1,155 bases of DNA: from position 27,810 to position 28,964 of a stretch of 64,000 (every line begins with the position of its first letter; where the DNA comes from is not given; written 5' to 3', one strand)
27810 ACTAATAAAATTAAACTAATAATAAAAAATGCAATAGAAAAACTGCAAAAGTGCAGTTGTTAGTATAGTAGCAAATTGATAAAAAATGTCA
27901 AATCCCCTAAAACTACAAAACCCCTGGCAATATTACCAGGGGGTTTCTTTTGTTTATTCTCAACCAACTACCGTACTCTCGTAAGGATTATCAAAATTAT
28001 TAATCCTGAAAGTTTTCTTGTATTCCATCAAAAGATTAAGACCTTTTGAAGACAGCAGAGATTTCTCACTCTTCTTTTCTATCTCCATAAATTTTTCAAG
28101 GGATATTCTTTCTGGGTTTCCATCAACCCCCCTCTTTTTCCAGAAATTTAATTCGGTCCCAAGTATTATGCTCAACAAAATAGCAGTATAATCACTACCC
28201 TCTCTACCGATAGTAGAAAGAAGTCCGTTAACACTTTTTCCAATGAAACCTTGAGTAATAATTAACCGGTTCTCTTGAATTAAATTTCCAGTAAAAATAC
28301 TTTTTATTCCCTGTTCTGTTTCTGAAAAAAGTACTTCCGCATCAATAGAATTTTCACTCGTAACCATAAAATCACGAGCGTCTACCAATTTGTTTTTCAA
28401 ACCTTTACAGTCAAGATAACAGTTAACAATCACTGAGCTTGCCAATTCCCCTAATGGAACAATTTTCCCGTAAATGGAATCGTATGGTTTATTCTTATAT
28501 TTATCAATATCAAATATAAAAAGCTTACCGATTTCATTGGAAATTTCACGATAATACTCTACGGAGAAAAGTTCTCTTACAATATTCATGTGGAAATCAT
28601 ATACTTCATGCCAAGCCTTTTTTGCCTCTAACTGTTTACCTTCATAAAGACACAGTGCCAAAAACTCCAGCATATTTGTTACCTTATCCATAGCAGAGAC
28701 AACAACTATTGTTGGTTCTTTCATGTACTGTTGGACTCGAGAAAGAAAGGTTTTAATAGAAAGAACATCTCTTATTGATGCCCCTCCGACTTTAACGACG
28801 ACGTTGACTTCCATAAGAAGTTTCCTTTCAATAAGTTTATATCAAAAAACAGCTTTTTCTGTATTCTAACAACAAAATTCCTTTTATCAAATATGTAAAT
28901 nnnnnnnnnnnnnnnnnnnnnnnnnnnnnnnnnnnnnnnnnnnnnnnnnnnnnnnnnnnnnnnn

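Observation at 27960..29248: Two non-ribosomal genes inserted between fusA and tuf in the str operon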

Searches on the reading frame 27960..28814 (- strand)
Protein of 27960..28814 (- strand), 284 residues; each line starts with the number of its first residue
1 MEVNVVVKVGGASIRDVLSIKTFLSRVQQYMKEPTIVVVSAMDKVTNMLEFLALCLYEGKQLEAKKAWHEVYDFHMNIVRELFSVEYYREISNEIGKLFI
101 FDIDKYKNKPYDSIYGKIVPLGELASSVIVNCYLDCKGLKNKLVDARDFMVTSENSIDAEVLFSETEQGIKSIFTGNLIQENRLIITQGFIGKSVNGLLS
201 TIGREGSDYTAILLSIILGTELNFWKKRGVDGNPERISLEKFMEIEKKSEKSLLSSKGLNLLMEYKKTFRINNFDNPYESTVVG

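Call 3: search_protein_families(library=pfam, proteins=[window:27960-28814:-], max_evalue=1)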
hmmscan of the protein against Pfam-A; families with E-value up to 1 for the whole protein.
window:27960-28814:- (284 aa): 2 families
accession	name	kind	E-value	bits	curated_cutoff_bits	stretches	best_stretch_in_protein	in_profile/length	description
PF00696.33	AA_kinase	-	5.6e-11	43.1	24.9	1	5-227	3-174/234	Amino acid kinase family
PF19710.4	PIK3CG_ABD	-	0.03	14.4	27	1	64-102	104-141/194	PIK3 catalytic subunit gamma adaptor-binding domain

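Call 4: search_protein_families(library=ncbifam, proteins=[window:27960-28814:-], max_evalue=1)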
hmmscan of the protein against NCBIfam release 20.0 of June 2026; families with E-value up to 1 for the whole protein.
window:27960-28814:- (284 aa): 23 families
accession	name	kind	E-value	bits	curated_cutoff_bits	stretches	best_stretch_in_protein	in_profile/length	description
NF006570.0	PRK09084.1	equivalog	1.9e-31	109.7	455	1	4-224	4-220/452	lysine-sensitive aspartokinase 3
TIGR00657.1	asp_kinases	subfamily_domain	2.2e-26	93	208.7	1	5-220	4-207/442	aspartate kinase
NF006959.0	PRK09436.1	equivalog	7.1e-26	90.5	726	1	6-225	3-226/819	bifunctional aspartate kinase/homoserine dehydrogenase I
TIGR00656.1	asp_kin_monofn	equivalog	1.1e-24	87.2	402.25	1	5-219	4-172/407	aspartate kinase, monofunctional class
NF006234.1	PRK08373.1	subfamily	5.6e-24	85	237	1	5-221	3-202/338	aspartate kinase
NF007003.0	PRK09466.1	subfamily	9.2e-23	80.6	582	1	6-221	14-224/810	bifunctional aspartate kinase/homoserine dehydrogenase II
NF004938.0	PRK06291.1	equivalog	1.1e-19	70.5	528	1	4-227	2-234/468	aspartate kinase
NF006515.0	PRK08961.1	equivalog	6.3e-19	67.4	802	1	4-221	9-229/861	bifunctional aspartate kinase/diaminopimelate decarboxylase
TIGR02078.1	AspKin_pair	subfamily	1.6e-18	67.1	242.4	1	5-222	2-196/327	putative Pyrococcus aspartate kinase subunit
NF005159.0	PRK06635.2-3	equivalog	8.2e-18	64.6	379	2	115-219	67-172/406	aspartate kinase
NF004579.0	PRK05925.1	equivalog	4.9e-17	62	665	1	4-215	3-198/440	aspartate kinase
NF006540.0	PRK09034.1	equivalog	6.9e-13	48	434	1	6-216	3-208/454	aspartate kinase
NF006068.0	PRK08210.1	equivalog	1.2e-12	47.7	474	2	118-221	74-172/405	aspartate kinase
NF005155.0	PRK06635.1-4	equivalog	2.6e-12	46.5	346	2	107-220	58-166/407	aspartate kinase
NF005154.0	PRK06635.1-2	equivalog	1.1e-11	44.8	376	2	4-51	3-53/407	aspartate kinase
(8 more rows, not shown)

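Call 5: search_solved_structures(query=window:27960-28814:-, max_evalue=1, show_alignments=2)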
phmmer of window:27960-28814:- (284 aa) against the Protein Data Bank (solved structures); distinct sequences matched with E-value up to 1: 12.
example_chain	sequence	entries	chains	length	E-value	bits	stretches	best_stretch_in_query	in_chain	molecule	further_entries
2cdq_A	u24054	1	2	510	5.9e-10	42.6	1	4-230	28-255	ASPARTOKINASE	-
2j0w_A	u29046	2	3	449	3.1e-09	40.3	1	5-227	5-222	LYSINE-SENSITIVE ASPARTOKINASE 3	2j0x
3c1m_A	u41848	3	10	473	6e-07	32.7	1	5-222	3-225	Probable aspartokinase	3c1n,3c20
2hmf_A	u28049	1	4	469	7.6e-07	32.4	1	6-221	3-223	Probable aspartokinase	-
5yei_C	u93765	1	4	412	0.00011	25.4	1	180-219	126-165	Aspartokinase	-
3l76_A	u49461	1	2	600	0.036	17.1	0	179-219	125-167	Aspartokinase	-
3ab4_A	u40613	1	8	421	0.055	16.5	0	178-223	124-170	Aspartokinase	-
3aaw_A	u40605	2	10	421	0.057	16.4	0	178-223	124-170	Aspartokinase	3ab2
3tvi_A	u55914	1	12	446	0.41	13.6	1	177-222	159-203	Aspartokinase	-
5o33_B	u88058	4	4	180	0.87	12.5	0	69-107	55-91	Kalirin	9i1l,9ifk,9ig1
5qqd_B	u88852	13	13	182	0.88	12.5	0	69-107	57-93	Kalirin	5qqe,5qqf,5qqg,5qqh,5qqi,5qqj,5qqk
2kr9_A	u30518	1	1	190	0.96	12.4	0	69-107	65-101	Kalirin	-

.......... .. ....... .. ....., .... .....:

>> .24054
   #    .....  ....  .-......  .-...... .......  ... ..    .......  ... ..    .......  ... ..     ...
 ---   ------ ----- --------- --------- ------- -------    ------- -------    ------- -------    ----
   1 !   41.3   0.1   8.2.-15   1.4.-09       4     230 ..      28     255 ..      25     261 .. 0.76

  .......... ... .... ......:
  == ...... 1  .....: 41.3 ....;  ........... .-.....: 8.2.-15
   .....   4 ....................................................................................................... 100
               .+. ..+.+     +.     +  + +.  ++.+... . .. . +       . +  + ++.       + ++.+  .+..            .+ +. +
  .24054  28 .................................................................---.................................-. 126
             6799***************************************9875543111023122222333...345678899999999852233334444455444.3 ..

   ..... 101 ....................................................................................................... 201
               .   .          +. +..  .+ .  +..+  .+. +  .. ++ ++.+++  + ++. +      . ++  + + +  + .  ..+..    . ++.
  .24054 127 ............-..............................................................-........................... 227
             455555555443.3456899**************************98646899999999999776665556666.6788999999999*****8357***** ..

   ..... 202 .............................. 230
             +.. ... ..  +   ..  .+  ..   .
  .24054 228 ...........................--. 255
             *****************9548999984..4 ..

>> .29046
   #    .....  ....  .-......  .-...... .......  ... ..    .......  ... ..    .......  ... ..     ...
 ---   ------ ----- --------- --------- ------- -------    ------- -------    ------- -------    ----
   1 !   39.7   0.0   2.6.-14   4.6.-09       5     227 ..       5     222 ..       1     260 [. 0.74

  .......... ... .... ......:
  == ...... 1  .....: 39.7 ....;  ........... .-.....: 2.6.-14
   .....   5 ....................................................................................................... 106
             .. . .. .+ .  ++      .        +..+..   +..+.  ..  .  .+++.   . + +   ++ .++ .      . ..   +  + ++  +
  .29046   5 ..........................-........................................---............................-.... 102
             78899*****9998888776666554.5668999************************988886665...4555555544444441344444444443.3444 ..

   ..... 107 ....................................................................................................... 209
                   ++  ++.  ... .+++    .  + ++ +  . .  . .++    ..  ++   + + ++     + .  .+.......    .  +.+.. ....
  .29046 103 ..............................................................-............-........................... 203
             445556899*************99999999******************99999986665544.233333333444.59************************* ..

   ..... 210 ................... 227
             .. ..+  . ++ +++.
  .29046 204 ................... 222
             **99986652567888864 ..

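Call 9: find_homologous_proteins(query=window:27960-28814:-, max_evalue=0.001)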
Query window:27960-28814:- (284 aa): 1653 proteins with E <= 0.001 among 2488 candidates; the best 120 are listed.
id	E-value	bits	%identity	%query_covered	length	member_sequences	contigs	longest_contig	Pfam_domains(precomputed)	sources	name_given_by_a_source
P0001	2.2e-144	498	83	100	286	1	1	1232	PF00696.34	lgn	-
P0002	4.4e-96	340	61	98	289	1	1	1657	PF00696.34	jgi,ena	jgi:aspartate kinase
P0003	8.9e-87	309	56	97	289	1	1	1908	PF00696.34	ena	-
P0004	7.4e-83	296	55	100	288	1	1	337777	PF00696.34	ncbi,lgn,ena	-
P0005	2.7e-76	275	54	97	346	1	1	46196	PF00696.34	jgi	jgi:aspartate kinase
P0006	6.3e-48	182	41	100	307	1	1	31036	PF00696.34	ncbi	-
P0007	1.0e-42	165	36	98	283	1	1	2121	PF00696.34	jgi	jgi:aspartokinase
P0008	8.0e-35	139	39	78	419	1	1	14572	PF00696.34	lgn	-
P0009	1.1e-34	139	37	78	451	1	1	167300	PF00696.34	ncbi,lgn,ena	-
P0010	1.6e-33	135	35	98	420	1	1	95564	PF00696.34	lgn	-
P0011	2.9e-33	134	37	78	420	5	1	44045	PF00696.34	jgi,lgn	-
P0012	4.1e-32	130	38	78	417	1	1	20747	PF00696.34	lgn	-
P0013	6.8e-32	129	38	78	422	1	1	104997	PF00696.34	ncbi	-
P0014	7.5e-32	129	37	78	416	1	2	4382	PF00696.34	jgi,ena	-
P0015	8.3e-32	129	39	78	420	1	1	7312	PF00696.34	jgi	jgi:aspartate kinase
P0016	9.4e-32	129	34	98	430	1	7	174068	PF00696.34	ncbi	ncbi:MAG: aspartate kinase [Bacteroidia bacterium]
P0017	1.2e-31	129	39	78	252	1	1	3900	PF00696.34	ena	-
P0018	2.5e-31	127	32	96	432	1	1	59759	PF00696.34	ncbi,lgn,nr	ncbi:MAG: aspartate kinase [Bacteroidetes bacterium]|nr:MAG: aspartate kinase [Bacteroidota bacteriu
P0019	2.5e-31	127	35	98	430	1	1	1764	PF00696.34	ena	-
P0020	3.4e-31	127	36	78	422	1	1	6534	PF00696.34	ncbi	-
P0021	5.0e-31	127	35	78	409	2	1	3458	PF00696.34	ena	-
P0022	5.2e-31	126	39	78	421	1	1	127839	PF00696.34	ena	-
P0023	5.8e-31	126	39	78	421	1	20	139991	PF00696.34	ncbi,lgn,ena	-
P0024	5.8e-31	126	39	78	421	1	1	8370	PF00696.34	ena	-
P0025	1.2e-30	125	35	86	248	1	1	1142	PF00696.34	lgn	-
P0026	1.3e-30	125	38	78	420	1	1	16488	PF00696.34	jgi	jgi:aspartate kinase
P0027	1.7e-30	125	38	78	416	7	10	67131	PF00696.34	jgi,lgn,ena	-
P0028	1.8e-30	125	35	78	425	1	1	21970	PF00696.34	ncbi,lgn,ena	-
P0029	1.8e-30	125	39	78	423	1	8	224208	PF00696.34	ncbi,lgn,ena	-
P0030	2.1e-30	124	35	96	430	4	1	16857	PF00696.34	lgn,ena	-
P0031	2.2e-30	124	35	78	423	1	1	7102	PF00696.34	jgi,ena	-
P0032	2.4e-30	124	37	78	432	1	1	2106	PF00696.34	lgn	-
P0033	2.6e-30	124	36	78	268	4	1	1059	PF00696.34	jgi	jgi:aspartate kinase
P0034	2.7e-30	124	36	78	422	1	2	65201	PF00696.34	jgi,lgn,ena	-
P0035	2.7e-30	124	37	78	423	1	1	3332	PF00696.34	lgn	-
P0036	3.4e-30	124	39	74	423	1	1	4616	PF00696.34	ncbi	-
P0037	3.5e-30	124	31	96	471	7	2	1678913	PF00696.34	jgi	jgi:aspartate kinase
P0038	3.7e-30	124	36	78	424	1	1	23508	PF00696.34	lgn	-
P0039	3.7e-30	124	38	78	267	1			PF00696.34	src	-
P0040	4.0e-30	124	36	78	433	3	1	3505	PF00696.34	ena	-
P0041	4.0e-30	124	37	78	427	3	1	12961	PF00696.34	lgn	-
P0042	4.2e-30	123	34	78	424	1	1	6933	PF00696.34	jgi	jgi:aspartate kinase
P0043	4.9e-30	123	36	78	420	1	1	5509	PF00696.34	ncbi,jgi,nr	ncbi:MAG: aspartate kinase [Prevotellaceae bacterium]|jgi:aspartate kinase|nr:aspartate kinase [Prev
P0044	5.6e-30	123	33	98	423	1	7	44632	PF00696.34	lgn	-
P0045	5.8e-30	123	38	78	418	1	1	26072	PF00696.34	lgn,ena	-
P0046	5.9e-30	123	38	78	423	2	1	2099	PF00696.34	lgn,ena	-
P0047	6.2e-30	123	36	78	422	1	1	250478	PF00696.34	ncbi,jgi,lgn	jgi:aspartate kinase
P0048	6.8e-30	123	36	78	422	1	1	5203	PF00696.34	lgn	-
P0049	7.5e-30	123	38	78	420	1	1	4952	PF00696.34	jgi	jgi:aspartate kinase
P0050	8.3e-30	123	36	78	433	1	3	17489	PF00696.34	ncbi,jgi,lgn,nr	ncbi:MAG: aspartate kinase [Bacteroidales bacterium]|jgi:aspartate kinase|nr:aspartate kinase [Bacte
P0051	8.4e-30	122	32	100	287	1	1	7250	PF00696.34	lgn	-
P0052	9.1e-30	122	37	78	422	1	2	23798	PF00696.34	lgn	-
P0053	9.3e-30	122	37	78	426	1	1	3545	PF00696.34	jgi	jgi:aspartate kinase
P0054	1.0e-29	122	36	78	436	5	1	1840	PF00696.34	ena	-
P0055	1.4e-29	122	38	78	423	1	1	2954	PF00696.34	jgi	-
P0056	1.4e-29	122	32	96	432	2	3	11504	PF00696.34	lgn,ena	-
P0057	1.4e-29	122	32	98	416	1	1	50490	PF00696.34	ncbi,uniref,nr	ncbi:aspartate kinase [Arenibacter sp. F20364]|uniref:aspartate kinase n=1 Tax=Arenibacter sp. F2036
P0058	1.5e-29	122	36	78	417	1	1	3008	PF00696.34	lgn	-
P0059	1.6e-29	122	37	78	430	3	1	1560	PF00696.34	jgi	jgi:aspartate kinase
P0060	1.8e-29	121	38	78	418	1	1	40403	PF00696.34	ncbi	-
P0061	2.0e-29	121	32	93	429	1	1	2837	PF00696.34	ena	-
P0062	2.1e-29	121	36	78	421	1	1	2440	PF00696.34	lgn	-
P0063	2.2e-29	121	34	78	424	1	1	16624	PF00696.34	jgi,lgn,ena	-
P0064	2.5e-29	121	36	78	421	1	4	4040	PF00696.34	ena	-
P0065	2.5e-29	121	37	78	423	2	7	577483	PF00696.34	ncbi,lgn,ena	-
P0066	2.9e-29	121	36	78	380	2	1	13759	PF00696.34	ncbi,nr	ncbi:MAG: aspartate kinase, partial [Bacteroidetes bacterium]|nr:aspartate kinase [Bacteroidota bact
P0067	2.9e-29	121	36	78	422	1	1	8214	PF00696.34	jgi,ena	jgi:aspartate kinase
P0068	3.1e-29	121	36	78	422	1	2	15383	PF00696.34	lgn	-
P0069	3.1e-29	121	38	78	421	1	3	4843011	PF00696.34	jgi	jgi:aspartate kinase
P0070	3.1e-29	121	38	78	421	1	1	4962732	PF00696.34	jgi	jgi:aspartate kinase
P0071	3.1e-29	121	33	98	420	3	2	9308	PF00696.34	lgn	-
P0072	3.2e-29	121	38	78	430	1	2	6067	PF00696.34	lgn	-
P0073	3.3e-29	121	36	78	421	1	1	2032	PF00696.34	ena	-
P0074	3.4e-29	120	36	78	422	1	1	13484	PF00696.34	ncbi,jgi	ncbi:MAG: hypothetical protein RIQ47_1349 [Bacteroidota bacterium]|jgi:aspartate kinase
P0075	3.4e-29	120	38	78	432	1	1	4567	PF00696.34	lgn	-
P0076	4.0e-29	120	38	78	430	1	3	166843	PF00696.34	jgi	jgi:aspartate kinase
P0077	4.1e-29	120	33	96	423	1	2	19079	PF00696.34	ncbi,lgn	-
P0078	4.2e-29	120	33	98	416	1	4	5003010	PF00696.34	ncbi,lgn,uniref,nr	ncbi:aspartate kinase [Zobellia roscoffensis]|uniref:aspartate kinase n=1 Tax=Zobellia roscoffensis 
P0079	4.4e-29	120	38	78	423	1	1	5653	PF00696.34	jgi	jgi:aspartate kinase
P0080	4.4e-29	120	36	78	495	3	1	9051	PF00696.34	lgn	-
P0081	4.5e-29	120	32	98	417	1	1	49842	PF00696.34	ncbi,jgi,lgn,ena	jgi:aspartate kinase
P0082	4.5e-29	120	36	78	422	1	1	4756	PF00696.34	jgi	jgi:aspartate kinase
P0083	4.6e-29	120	39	78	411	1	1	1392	PF00696.34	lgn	-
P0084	4.6e-29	120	37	78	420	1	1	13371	PF00696.34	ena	-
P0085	4.7e-29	120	38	78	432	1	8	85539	PF00696.34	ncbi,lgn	ncbi:MAG: aspartate kinase [Saprospiraceae bacterium]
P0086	4.7e-29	120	38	84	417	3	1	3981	PF00696.34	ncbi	-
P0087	4.7e-29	120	33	96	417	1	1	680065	PF00696.34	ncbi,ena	-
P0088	4.8e-29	120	33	96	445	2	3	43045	PF00696.34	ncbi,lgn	-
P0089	5.0e-29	120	32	85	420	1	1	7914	PF00696.34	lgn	-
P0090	5.2e-29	120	36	78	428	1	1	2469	PF00696.34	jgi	jgi:aspartate kinase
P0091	5.9e-29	120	34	78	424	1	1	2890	PF00696.34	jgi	-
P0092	6.0e-29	120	31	98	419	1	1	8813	PF00696.34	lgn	-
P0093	6.2e-29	120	34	78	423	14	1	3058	PF00696.34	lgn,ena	-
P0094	7.5e-29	119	36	78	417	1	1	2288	PF00696.34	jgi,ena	-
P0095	8.3e-29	119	36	78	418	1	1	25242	PF00696.34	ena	-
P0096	9.0e-29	119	37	80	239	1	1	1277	PF00696.34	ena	-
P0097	9.1e-29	119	35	78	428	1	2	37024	PF00696.34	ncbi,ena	-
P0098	1.0e-28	119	36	78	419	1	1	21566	PF00696.34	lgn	-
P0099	1.2e-28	119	35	78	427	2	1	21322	PF00696.34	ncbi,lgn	-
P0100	1.2e-28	119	36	78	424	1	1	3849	PF00696.34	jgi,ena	-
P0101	1.4e-28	119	36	78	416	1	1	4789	PF00696.34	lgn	-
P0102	1.4e-28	118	34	98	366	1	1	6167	PF00696.34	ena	-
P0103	1.4e-28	118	35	78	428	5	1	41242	PF00696.34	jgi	jgi:aspartate kinase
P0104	1.5e-28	118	37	78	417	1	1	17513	PF00696.34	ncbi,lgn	-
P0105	1.6e-28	118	36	78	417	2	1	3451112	PF00696.34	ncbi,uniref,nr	ncbi:aspartate kinase [Aequorivita marisscotiae]|uniref:Aspartokinase n=1 Tax=Aequorivita marisscoti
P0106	1.6e-28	118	36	78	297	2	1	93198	PF00696.34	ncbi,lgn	-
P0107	1.6e-28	118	35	78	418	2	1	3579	PF00696.34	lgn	-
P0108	1.6e-28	118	34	98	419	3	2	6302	PF00696.34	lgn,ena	-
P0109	1.6e-28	118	35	78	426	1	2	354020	PF00696.34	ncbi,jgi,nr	ncbi:MAG: aspartate kinase [Bacteroidia bacterium]|jgi:aspartate kinase|nr:aspartate kinase [Bactero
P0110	1.7e-28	118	36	78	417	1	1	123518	PF00696.34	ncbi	-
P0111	1.7e-28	118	37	78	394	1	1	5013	PF00696.34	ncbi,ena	-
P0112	1.7e-28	118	37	78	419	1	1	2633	PF00696.34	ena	-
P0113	1.9e-28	118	35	78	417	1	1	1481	PF00696.34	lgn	-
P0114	2.0e-28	118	35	78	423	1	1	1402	PF00696.34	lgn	-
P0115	2.0e-28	118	35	78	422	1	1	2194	PF00696.34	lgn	-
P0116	2.0e-28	118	35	78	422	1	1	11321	PF00696.34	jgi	jgi:aspartate kinase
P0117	2.0e-28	118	35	78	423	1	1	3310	PF00696.34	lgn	-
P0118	2.1e-28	118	34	98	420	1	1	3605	PF00696.34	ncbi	-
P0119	2.3e-28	118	36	78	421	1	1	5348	PF00696.34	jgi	jgi:aspartate kinase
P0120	2.3e-28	118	37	78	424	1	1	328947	PF00696.34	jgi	jgi:aspartate kinase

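Call 10: find_encoding_contigs(protein=P0004, flank=8000, max_places=3)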
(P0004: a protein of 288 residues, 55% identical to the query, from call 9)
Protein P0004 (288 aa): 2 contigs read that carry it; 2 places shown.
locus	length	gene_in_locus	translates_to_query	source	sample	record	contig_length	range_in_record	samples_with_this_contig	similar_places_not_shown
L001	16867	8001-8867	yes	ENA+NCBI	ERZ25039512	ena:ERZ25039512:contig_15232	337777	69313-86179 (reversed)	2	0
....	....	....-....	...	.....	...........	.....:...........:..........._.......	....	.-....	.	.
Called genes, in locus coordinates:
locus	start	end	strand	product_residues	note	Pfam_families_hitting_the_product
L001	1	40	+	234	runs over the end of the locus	PF01996:F420_ligase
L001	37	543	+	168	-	PF00383:dCMP_cyt_deam_1, PF14437:MafB19-deam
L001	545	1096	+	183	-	PF13238:AAA_18 (weak), PF13207:AAA_17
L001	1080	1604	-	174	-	PF00186:DHFR_1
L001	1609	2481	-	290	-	PF00303:Thymidylat_synt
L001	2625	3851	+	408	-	PF00270:DEAD, PF04851:ResIII (weak), PF00271:Helicase_C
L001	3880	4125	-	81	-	PF00830:Ribosomal_L28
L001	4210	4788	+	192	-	PF11255:DUF3054 (weak), PF02163:Peptidase_M50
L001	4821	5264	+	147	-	PF00164:Ribosom_S12_S23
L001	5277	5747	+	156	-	PF00177:Ribosomal_S7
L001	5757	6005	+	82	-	PF00009:GTP_EFTU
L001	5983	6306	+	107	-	PF00009:GTP_EFTU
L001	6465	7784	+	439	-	PF22042:EF-G_D2, PF03144:GTP_EFTU_D2, PF14492:EFG_III, PF16658:RF3_C (weak), PF03764:EFG_IV, PF00679:EFG_C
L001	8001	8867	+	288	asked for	PF00696:AA_kinase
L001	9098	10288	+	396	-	PF00009:GTP_EFTU, PF03144:GTP_EFTU_D2, PF03143:GTP_EFTU_D3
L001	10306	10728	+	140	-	PF00338:Ribosomal_S10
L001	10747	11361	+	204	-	PF00297:Ribosomal_L3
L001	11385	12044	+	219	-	PF00573:Ribosomal_L4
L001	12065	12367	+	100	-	PF00276:Ribosomal_L23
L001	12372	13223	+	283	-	PF00181:Ribosomal_L2_N, PF03947:Ribosomal_L2_C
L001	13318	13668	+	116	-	PF00203:Ribosomal_S19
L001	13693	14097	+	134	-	PF00237:Ribosomal_L22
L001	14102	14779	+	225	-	PF07650:KH_2, PF00189:Ribosomal_S3_C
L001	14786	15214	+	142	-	PF00252:Ribosomal_L16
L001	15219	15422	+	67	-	PF00831:Ribosomal_L29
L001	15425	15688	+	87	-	PF00366:Ribosomal_S17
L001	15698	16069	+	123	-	PF00238:Ribosomal_L14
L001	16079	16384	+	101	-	PF00467:KOW, PF17136:ribosomal_L24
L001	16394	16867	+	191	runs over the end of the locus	PF00281:Ribosomal_L5, PF00673:Ribosomal_L5_C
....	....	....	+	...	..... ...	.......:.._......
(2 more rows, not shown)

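Call 11: find_encoding_contigs(protein=P0005, flank=8000, max_places=3)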
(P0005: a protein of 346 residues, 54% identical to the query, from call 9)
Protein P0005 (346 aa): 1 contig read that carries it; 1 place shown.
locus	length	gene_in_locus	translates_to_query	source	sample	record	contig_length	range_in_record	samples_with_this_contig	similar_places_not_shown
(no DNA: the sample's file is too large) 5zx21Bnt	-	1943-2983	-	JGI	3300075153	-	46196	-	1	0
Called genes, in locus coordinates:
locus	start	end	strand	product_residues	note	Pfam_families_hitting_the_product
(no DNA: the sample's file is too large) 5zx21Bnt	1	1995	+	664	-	PF00009:GTP_EFTU, PF22042:EF-G_D2, PF03144:GTP_EFTU_D2, PF14492:EFG_III, PF16658:RF3_C (weak), PF03764:EFG_IV, PF00679:EFG_C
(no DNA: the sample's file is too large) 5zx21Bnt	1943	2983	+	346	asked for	PF00696:AA_kinase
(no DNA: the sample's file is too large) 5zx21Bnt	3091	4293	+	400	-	PF00206:Lyase_1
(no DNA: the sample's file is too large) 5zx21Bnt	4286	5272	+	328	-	PF01026:TatD_DNase (weak), PF01979:Amidohydro_1, PF07969:Amidohydro_3 (weak)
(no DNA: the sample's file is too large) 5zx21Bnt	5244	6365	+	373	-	PF01180:DHO_dh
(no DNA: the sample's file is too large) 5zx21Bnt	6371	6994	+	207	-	PF00156:Pribosyltran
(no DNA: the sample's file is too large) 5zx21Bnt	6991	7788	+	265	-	PF00215:OMPdecase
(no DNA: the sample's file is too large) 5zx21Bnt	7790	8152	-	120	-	PF04545:Sigma70_r4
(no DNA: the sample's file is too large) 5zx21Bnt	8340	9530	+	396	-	PF00009:GTP_EFTU, PF03144:GTP_EFTU_D2, PF03143:GTP_EFTU_D3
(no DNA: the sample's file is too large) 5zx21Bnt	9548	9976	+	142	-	PF00338:Ribosomal_S10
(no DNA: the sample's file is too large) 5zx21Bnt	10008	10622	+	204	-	PF00297:Ribosomal_L3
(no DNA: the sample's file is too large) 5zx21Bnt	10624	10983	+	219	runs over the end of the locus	PF00573:Ribosomal_L4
